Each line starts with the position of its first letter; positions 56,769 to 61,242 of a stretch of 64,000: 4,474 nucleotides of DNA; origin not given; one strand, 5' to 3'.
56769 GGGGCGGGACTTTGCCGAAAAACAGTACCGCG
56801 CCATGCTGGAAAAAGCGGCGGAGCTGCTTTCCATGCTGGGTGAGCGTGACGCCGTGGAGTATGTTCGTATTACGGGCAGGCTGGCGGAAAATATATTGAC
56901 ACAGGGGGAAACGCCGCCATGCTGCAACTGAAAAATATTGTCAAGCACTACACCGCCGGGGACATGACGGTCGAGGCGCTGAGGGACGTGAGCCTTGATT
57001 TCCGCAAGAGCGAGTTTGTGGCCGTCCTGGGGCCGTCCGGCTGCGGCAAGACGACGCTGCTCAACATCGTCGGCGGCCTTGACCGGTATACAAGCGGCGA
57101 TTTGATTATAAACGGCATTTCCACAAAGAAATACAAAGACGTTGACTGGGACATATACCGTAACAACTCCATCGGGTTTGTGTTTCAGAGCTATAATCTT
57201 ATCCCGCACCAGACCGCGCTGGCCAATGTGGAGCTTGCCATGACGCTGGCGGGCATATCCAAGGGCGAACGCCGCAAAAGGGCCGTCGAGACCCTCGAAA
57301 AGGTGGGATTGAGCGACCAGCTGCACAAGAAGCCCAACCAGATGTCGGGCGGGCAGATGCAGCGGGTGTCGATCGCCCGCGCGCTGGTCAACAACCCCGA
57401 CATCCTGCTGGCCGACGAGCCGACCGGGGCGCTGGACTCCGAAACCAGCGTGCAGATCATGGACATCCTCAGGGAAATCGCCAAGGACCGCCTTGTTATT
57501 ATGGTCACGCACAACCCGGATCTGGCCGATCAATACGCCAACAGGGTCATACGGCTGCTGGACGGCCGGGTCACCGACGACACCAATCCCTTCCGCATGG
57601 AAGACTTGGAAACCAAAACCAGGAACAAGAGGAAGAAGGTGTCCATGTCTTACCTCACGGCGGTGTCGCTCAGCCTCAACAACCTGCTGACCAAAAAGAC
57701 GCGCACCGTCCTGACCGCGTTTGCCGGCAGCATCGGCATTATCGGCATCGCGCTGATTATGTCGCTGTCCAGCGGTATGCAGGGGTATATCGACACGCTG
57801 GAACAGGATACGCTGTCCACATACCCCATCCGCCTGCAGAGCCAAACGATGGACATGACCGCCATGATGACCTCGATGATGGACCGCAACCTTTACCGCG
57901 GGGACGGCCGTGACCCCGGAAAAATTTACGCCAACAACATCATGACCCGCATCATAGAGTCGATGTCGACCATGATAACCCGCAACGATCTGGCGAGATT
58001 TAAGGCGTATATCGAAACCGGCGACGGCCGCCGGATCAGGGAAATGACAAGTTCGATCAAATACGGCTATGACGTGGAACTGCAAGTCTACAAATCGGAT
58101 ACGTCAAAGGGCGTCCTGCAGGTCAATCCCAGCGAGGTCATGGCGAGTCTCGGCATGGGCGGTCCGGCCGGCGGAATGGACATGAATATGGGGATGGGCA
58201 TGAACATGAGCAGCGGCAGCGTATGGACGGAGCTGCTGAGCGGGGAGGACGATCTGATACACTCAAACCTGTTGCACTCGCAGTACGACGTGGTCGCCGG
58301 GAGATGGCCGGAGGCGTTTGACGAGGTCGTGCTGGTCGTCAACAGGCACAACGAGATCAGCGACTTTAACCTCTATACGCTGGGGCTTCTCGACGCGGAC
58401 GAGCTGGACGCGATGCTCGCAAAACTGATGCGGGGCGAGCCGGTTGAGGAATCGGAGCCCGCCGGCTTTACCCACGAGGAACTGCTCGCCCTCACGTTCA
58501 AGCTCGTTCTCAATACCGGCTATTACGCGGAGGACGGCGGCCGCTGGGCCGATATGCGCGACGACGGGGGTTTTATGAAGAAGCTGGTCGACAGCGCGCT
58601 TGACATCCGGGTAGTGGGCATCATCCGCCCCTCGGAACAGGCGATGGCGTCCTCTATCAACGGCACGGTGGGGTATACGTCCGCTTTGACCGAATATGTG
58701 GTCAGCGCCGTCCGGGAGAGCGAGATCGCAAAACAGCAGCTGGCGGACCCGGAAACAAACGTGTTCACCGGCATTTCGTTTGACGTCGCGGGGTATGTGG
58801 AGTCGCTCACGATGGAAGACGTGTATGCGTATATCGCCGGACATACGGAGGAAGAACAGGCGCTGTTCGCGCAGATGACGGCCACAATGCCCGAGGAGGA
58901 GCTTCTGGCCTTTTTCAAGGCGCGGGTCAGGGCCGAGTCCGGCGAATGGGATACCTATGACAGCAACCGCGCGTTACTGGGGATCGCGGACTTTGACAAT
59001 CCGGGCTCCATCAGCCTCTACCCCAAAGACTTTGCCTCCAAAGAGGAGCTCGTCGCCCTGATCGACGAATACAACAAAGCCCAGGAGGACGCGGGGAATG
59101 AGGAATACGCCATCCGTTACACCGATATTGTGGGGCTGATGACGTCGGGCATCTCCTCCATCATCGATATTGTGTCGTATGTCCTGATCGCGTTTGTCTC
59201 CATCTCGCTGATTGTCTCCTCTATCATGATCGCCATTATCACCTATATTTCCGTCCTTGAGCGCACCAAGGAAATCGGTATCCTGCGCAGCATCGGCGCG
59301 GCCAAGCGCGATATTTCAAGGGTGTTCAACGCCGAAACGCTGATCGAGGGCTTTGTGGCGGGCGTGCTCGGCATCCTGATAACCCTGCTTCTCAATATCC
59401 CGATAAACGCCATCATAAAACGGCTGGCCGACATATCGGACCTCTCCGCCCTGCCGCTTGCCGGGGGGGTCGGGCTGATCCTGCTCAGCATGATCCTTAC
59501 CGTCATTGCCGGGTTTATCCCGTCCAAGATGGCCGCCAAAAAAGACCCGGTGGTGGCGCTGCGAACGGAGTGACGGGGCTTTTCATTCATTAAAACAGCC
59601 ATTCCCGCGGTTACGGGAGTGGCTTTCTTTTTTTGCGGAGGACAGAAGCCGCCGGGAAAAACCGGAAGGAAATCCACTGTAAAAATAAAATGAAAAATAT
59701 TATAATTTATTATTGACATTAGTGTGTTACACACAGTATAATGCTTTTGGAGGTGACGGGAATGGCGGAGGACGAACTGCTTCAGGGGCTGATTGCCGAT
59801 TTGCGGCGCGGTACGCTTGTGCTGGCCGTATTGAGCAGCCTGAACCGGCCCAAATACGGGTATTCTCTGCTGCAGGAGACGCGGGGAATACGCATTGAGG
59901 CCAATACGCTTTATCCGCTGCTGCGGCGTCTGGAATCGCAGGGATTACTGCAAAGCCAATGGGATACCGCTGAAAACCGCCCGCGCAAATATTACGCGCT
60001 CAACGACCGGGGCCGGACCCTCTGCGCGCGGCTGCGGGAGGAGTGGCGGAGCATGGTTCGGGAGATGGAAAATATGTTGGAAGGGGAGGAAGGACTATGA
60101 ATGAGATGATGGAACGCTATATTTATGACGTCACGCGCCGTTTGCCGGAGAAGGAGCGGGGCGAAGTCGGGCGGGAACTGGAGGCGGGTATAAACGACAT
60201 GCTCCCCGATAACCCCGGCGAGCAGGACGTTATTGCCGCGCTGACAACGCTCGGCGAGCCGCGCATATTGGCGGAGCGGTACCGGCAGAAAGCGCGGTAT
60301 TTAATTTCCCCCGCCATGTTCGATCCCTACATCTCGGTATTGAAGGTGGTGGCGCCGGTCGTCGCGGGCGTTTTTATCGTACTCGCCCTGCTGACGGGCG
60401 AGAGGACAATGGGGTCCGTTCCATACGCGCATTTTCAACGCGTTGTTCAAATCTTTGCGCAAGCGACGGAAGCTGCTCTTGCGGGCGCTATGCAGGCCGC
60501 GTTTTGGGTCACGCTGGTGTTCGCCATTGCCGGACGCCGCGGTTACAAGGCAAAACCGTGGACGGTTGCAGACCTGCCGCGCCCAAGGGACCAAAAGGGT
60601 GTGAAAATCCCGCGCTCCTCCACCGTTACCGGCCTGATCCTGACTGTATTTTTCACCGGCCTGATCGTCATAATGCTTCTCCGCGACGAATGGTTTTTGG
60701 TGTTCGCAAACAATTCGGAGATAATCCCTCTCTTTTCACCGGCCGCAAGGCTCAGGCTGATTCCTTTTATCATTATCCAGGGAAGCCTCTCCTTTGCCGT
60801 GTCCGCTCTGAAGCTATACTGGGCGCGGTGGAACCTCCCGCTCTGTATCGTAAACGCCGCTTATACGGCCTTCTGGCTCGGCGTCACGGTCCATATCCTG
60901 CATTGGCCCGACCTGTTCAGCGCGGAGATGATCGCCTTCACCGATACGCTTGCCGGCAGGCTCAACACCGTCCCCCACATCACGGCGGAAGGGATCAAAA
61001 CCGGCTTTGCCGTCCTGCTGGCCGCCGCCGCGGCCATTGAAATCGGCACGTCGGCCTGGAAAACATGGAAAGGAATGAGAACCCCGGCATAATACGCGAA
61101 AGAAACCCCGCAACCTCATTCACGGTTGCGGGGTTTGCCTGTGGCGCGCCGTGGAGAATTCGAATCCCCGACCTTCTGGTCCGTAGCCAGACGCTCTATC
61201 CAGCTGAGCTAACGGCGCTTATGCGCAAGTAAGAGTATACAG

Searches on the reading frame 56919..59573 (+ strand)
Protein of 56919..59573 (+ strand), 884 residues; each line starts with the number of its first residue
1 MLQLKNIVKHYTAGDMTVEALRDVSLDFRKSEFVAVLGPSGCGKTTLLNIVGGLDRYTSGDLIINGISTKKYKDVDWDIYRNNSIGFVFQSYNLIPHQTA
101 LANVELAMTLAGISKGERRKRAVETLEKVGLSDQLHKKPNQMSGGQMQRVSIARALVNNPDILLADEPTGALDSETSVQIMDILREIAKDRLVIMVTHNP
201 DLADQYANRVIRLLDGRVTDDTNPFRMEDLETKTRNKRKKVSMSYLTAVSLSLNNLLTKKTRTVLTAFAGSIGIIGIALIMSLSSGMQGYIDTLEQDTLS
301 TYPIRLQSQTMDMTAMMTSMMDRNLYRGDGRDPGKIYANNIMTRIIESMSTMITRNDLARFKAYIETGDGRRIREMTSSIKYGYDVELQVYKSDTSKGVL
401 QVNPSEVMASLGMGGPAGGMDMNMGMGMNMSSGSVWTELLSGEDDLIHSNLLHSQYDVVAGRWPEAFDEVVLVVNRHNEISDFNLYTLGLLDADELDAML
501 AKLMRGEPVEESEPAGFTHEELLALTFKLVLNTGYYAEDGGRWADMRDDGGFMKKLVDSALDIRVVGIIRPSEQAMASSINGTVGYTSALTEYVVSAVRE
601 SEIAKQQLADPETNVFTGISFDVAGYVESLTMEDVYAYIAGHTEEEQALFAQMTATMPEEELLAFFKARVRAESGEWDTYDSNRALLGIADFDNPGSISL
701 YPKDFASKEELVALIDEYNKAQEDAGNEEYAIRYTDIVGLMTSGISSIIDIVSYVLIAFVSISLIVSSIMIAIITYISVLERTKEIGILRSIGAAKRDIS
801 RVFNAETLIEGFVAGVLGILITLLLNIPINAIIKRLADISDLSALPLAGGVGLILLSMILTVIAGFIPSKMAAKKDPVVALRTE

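Call 36: search_protein_families(library=pfam, proteins=[window:56919-59573:+], max_evalue=0.00001)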
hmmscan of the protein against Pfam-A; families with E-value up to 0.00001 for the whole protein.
window:56919-59573:+ (884 aa): 2 families
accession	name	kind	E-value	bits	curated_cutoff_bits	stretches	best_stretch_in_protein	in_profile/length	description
PF00005.33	ABC_tran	-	2.9e-33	115.8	25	1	21-169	1-136/137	ABC transporter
PF02687.27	FtsX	-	1e-15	58.3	25.5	1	758-877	2-120/120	FtsX-like permease C-terminal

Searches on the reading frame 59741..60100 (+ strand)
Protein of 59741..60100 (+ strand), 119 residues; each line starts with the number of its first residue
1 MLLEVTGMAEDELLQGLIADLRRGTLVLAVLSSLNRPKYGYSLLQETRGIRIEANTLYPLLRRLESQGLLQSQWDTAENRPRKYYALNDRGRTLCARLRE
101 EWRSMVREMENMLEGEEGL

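Call 36: search_protein_families(library=pfam, proteins=[window:59741-60100:+], max_evalue=0.00001)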
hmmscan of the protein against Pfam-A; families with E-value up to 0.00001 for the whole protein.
window:59741-60100:+ (119 aa): 1 family
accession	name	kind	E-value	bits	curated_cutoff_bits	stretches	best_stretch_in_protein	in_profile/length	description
PF03551.20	PadR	-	4.9e-17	62.1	27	1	27-94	1-72/75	Transcriptional regulator PadR-like family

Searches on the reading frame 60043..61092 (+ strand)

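Call 36: search_protein_families(library=pfam, proteins=[window:60043-61092:+], max_evalue=0.00001)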
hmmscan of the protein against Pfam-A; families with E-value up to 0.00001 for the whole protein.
window:60043-61092:+ (349 aa): 1 family
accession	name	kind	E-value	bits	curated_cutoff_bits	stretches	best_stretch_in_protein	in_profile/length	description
PF22564.2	HAAS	-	9.4e-06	26.3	27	0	26-78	2-54/55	HAAS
